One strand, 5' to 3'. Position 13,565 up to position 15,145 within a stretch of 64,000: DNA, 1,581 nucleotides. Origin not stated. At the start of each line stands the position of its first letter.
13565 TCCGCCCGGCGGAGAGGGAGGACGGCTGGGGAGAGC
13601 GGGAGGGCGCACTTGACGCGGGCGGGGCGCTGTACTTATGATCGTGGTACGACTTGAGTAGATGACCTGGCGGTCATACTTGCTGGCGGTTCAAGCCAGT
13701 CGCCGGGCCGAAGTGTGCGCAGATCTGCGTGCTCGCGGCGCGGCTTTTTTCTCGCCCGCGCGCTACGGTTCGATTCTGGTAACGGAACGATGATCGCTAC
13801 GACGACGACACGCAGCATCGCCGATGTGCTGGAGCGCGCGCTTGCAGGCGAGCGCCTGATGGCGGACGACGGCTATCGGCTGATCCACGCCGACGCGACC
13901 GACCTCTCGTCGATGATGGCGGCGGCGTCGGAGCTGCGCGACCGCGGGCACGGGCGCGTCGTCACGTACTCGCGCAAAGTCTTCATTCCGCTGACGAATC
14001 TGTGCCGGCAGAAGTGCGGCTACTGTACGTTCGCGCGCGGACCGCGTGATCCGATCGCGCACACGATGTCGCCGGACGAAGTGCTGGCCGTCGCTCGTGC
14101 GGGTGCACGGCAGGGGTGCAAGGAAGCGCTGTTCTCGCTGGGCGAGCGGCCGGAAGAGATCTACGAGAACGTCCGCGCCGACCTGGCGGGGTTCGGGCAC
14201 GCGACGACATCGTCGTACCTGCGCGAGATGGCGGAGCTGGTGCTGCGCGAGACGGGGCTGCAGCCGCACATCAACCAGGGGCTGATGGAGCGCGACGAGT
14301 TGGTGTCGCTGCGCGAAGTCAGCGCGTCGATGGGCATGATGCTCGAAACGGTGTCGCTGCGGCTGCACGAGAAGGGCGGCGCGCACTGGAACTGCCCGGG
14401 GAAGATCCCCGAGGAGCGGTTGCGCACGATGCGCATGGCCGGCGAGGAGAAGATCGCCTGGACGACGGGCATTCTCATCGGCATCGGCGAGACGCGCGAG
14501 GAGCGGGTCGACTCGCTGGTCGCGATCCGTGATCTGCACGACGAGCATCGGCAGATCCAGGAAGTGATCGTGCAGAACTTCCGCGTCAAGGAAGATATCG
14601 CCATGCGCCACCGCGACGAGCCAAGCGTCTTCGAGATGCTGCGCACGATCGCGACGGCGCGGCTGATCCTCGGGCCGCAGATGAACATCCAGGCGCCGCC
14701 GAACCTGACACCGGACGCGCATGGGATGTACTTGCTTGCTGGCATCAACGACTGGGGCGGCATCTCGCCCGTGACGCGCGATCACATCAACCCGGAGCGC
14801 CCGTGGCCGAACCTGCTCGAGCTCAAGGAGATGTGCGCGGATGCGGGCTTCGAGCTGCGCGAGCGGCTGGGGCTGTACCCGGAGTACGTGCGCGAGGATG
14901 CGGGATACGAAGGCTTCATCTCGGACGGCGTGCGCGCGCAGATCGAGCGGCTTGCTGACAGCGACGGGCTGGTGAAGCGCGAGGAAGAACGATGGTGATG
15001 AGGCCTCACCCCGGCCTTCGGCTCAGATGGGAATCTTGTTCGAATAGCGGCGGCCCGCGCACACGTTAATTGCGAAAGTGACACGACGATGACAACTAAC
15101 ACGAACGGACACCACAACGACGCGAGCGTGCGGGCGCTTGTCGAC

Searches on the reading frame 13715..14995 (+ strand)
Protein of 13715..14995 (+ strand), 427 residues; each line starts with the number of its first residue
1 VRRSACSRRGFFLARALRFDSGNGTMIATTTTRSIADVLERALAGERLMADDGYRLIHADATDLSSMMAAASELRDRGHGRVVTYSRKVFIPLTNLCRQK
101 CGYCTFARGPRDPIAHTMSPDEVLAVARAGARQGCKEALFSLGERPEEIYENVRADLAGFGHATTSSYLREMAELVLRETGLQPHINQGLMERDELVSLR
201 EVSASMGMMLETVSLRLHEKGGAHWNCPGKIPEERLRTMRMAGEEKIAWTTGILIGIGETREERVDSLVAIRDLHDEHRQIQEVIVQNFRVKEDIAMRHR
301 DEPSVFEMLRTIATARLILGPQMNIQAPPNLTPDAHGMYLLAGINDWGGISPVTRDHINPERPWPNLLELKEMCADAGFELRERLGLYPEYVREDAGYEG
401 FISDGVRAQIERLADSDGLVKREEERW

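Call 33: search_protein_families(library=pfam, proteins=[window:13715-14995:+], max_evalue=0.00001)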
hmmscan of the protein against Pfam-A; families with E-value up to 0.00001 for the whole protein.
window:13715-14995:+ (427 aa): 1 family
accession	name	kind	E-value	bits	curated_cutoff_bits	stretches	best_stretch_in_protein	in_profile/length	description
PF04055.27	Radical_SAM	-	5.9e-14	53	29.5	1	91-268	1-163/166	Radical SAM superfamily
